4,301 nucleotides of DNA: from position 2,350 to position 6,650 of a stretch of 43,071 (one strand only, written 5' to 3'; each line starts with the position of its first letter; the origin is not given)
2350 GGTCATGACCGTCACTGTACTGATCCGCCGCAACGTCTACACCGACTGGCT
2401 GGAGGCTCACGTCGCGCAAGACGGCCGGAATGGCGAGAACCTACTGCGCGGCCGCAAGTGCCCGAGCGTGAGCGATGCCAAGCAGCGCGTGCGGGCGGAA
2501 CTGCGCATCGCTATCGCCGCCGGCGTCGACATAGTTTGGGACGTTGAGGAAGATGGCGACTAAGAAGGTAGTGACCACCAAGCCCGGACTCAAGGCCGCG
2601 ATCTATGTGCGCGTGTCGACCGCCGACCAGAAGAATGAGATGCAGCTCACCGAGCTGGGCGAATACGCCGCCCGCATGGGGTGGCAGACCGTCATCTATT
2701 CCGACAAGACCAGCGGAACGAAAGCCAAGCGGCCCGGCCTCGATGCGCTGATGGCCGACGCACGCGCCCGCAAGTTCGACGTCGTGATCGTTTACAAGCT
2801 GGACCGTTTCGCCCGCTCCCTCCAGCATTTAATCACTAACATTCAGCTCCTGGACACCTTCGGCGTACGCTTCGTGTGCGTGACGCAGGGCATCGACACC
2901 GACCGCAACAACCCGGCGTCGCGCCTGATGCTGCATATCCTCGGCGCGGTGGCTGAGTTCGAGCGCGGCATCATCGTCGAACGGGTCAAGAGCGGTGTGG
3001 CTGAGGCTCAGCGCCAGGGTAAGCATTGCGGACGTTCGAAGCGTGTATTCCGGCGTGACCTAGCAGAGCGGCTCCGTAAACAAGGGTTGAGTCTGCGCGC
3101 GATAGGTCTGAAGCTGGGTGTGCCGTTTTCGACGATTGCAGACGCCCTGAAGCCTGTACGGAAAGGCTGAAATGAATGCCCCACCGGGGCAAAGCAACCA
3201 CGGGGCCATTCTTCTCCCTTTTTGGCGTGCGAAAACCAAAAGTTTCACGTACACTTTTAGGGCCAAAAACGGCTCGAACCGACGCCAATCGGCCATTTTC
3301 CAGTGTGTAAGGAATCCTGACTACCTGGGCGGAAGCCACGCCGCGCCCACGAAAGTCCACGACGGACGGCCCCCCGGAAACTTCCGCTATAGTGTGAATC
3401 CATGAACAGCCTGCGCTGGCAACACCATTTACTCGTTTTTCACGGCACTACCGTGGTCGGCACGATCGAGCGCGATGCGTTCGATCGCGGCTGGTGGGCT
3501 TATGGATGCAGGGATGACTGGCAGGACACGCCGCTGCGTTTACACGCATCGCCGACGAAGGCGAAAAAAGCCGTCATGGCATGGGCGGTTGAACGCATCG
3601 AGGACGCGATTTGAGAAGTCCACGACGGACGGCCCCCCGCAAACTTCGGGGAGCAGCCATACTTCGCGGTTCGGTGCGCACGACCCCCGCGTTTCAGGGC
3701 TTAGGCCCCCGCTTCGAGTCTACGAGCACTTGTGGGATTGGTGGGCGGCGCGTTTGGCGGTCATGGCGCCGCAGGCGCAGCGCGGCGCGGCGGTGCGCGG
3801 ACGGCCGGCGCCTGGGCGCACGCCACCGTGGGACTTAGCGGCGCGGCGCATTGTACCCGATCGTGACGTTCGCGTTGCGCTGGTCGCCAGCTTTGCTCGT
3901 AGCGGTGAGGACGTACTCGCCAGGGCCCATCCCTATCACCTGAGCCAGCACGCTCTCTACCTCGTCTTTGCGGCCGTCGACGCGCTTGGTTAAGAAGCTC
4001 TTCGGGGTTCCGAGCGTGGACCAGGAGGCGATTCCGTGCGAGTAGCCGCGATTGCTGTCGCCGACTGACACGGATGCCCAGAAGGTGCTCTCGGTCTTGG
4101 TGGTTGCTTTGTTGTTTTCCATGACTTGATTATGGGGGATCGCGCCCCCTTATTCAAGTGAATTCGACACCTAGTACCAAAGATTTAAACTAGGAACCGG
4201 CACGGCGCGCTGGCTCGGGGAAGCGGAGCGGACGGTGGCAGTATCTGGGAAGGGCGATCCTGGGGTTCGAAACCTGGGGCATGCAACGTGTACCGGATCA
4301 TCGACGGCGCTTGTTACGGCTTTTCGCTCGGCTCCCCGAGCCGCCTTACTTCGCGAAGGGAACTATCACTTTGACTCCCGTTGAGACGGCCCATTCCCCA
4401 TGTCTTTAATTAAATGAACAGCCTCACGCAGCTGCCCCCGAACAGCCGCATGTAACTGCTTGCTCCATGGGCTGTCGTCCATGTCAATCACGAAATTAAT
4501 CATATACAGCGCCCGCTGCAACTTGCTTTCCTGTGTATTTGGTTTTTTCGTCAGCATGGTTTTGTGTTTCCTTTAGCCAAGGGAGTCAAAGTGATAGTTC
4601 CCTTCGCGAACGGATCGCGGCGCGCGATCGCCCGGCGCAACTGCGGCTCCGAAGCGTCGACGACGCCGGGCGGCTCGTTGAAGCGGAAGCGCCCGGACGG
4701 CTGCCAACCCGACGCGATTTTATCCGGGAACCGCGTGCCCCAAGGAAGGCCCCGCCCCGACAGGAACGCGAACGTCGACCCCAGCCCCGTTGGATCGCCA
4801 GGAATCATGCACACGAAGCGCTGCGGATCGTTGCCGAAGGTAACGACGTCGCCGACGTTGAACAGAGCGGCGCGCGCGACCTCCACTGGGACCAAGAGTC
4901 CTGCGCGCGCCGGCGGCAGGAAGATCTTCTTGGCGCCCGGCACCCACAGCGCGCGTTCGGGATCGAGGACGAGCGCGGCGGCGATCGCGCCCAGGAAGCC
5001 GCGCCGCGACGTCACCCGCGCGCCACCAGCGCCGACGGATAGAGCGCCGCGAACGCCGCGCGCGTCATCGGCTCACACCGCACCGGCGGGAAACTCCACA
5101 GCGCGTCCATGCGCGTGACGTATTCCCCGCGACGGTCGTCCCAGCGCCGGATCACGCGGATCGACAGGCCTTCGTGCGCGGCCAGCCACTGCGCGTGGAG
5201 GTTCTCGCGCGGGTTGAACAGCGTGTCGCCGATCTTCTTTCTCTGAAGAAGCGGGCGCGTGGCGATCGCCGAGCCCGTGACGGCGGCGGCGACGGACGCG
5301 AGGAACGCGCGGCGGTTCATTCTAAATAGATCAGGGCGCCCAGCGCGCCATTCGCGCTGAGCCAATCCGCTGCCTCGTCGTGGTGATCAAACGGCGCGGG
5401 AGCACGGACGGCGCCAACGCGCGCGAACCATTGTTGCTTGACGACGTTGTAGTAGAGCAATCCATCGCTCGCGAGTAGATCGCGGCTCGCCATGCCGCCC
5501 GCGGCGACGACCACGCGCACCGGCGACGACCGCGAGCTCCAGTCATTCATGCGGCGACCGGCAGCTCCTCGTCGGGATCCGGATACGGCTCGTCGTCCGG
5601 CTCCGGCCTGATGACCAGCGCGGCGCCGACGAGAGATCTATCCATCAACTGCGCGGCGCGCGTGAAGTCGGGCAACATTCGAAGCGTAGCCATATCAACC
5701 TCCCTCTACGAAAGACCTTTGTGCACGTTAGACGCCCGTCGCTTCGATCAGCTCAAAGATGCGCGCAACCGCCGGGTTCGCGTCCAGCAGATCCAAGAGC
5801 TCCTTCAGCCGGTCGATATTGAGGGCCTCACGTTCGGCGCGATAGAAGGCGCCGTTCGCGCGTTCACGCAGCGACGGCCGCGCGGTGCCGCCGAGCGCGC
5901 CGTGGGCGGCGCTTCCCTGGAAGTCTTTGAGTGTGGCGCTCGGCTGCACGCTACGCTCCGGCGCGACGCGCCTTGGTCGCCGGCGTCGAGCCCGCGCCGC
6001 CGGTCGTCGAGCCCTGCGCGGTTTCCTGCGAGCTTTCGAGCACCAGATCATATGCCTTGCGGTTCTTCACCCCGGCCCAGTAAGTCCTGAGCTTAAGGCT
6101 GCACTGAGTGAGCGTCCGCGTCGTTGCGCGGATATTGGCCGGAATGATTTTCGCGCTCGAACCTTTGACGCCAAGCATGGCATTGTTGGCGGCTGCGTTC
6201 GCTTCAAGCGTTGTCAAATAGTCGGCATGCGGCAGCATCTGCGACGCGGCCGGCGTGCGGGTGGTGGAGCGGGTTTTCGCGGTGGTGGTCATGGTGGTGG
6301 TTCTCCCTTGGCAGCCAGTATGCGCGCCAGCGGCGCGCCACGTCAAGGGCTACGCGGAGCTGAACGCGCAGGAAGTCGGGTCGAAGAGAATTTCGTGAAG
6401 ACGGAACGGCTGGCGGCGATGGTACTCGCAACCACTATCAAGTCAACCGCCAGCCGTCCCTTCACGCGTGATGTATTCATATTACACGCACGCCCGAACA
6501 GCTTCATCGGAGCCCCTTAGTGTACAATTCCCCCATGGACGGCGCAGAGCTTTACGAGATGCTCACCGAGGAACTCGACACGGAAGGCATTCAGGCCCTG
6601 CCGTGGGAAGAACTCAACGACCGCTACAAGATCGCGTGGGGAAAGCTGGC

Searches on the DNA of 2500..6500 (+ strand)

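Call 9: search_dna_similar(query=window:2500-6500:+, collection=phages, mode=distant)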
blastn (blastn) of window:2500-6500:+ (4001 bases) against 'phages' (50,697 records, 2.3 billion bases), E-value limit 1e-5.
No match.

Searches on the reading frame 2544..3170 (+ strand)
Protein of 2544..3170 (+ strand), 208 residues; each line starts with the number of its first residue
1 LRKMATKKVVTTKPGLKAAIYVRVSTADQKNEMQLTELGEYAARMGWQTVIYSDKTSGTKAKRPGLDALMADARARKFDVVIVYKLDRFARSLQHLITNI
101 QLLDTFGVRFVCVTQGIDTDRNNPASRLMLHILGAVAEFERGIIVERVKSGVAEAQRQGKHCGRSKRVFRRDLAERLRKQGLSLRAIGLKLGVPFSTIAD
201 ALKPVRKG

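Call 7: search_protein_families(library=pfam, proteins=[window:2544-3170:+], max_evalue=0.1)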
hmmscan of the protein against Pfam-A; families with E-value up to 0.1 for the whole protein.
window:2544-3170:+ (208 aa): 5 families
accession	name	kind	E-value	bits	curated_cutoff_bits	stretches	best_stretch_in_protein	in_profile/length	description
PF00239.26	Resolvase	-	2.2e-44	151.5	23.3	1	18-161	1-145/145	Resolvase, N terminal domain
PF13936.12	HTH_38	-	0.00011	22.3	27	1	173-199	12-38/44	Helix-turn-helix domain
PF25787.1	HTH_SB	-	0.014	15.6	43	1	176-199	17-40/53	Sleeping Beauty transposase HTH domain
PF13384.12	HTH_23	-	0.041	14.2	24.6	0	176-203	12-39/50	Homeodomain-like domain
PF01381.28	HTH_3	-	0.088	13.3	23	0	174-200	2-28/55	Helix-turn-helix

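Call 8: search_protein_families(library=phrogs, proteins=[window:2544-3170:+], max_evalue=0.1)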
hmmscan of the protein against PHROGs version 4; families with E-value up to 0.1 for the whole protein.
window:2544-3170:+ (208 aa): 6 families
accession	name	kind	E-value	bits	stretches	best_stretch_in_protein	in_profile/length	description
phrog_125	-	DNA, RNA and nucleotide metabolism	2.9e-53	182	1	11-203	15-201/254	DNA invertase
phrog_95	-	integration and excision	2.2e-46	159.7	1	4-163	75-241/651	integrase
phrog_6620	-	integration and excision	1.2e-12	48.8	1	12-118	52-157/201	transposase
phrog_8275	-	DNA, RNA and nucleotide metabolism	2e-07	31.8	1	21-68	5-47/51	DNA invertase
phrog_769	-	transcription regulation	0.053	14.5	0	168-203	11-46/89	transcriptional repressor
phrog_368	-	unknown function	0.053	14.4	1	14-97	127-206/239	-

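Call 44: search_protein_families(library=ncbifam, proteins=[window:2544-3170:+], max_evalue=0.01)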
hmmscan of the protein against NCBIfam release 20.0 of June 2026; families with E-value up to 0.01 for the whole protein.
window:2544-3170:+ (208 aa): 7 families
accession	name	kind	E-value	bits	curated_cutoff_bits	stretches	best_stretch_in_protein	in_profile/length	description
NF041201.1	recomb_XisF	equivalog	1.8e-25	89.8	375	1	21-162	4-143/465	fdxN element excision recombinase XisF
NF047343.1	SCCmet_CcrB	equivalog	3.9e-21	75.3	900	1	18-162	9-158/542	cassette chromosome recombinase CcrB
NF047344.1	SCCmet_CcrA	equivalog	1e-18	67.7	700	1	18-160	4-147/442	cassette chromosome recombinase CcrA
NF033518.0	transpos_IS607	equivalog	1.3e-15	57.4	110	1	4-115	43-153/187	IS607 family transposase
NF047347.1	SCCmet_CcrC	equivalog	1.6e-12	46.8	900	1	17-161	4-155/558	cassette chromosome recombinase CcrC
NF009949.0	PRK13413.1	equivalog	1.3e-11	44.6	272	1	21-184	5-165/203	master DNA invertase Mpi family serine-type recombinase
NF049883.1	resolv_YneB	equivalog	3.7e-11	42.9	175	1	17-160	1-147/211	YneB family resolvase-like protein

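Call 63: search_solved_structures(query=window:2544-3170:+, max_evalue=0.00001)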
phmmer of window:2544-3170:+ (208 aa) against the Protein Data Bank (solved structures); distinct sequences matched with E-value up to 0.00001: 13.
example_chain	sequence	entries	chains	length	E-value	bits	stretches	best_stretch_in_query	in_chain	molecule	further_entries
4m6f_A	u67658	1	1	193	3.2e-28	101.9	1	21-198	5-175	DNA-invertase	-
3uj3_X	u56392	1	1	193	1.3e-27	99.9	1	21-198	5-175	DNA-invertase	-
1gdt_A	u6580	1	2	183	1.9e-19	73.3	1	21-199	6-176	PROTEIN (GAMMA DELTA RESOLVASE)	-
1zr2_A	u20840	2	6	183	4.1e-19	72.2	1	21-199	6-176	Transposon gamma-delta resolvase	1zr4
2gm4_A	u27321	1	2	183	4.3e-19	72.1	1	21-199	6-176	Transposon gamma-delta resolvase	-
5cy1_A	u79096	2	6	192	1.6e-18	70.3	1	21-204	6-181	Transposon Tn3 resolvase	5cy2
3bvp_A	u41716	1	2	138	7.5e-18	68.1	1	17-142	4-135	TP901-1 Integrase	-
3guv_A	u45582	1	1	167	2e-15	60.2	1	16-164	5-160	Site-specific recombinase, resolvase family protein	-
1gdr_A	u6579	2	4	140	2.7e-15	59.8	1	21-159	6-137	GAMMA DELTA-RESOLVASE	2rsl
2gm5_A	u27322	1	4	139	1.1e-14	57.7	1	21-160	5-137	Transposon gamma-delta resolvase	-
1ght_A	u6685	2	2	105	1e-09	41.6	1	21-121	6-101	TRANSPOSON GAMMA-DELTA RESOLVASE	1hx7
9iu2_A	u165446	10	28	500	1.7e-08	37.6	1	22-163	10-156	Integrase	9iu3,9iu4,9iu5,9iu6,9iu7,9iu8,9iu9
6dgc_A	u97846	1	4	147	5.4e-08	36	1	17-114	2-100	ISC1926 TnpA C-terminal catalytic domain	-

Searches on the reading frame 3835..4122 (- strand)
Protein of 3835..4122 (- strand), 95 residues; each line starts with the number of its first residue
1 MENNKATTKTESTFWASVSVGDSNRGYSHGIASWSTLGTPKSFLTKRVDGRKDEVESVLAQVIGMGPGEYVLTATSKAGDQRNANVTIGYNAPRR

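Call 7: search_protein_families(library=pfam, proteins=[window:3835-4122:-], max_evalue=0.1)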
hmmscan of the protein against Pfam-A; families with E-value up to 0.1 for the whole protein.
window:3835-4122:- (95 aa): 1 family
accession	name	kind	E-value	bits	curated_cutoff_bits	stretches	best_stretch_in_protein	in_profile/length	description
PF03319.19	EutN_CcmL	-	0.054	14.5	25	1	48-82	32-66/83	Ethanolamine utilisation protein EutN/carboxysome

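Call 8: search_protein_families(library=phrogs, proteins=[window:3835-4122:-], max_evalue=0.1)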
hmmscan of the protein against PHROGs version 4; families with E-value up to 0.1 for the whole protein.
window:3835-4122:- (95 aa): 0 families

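Call 75: find_related_loci(query=window:3835-4122:-, collection=viral_contigs, flank=3000)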
Query window:3835-4122:- (95 aa) in viral_contigs; peptide patterns used: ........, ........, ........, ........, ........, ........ (x = any residue, [..] = any of these).
5 stretches matched a pattern, but none encodes a relative of the query by tblastn (E <= 1e-3).
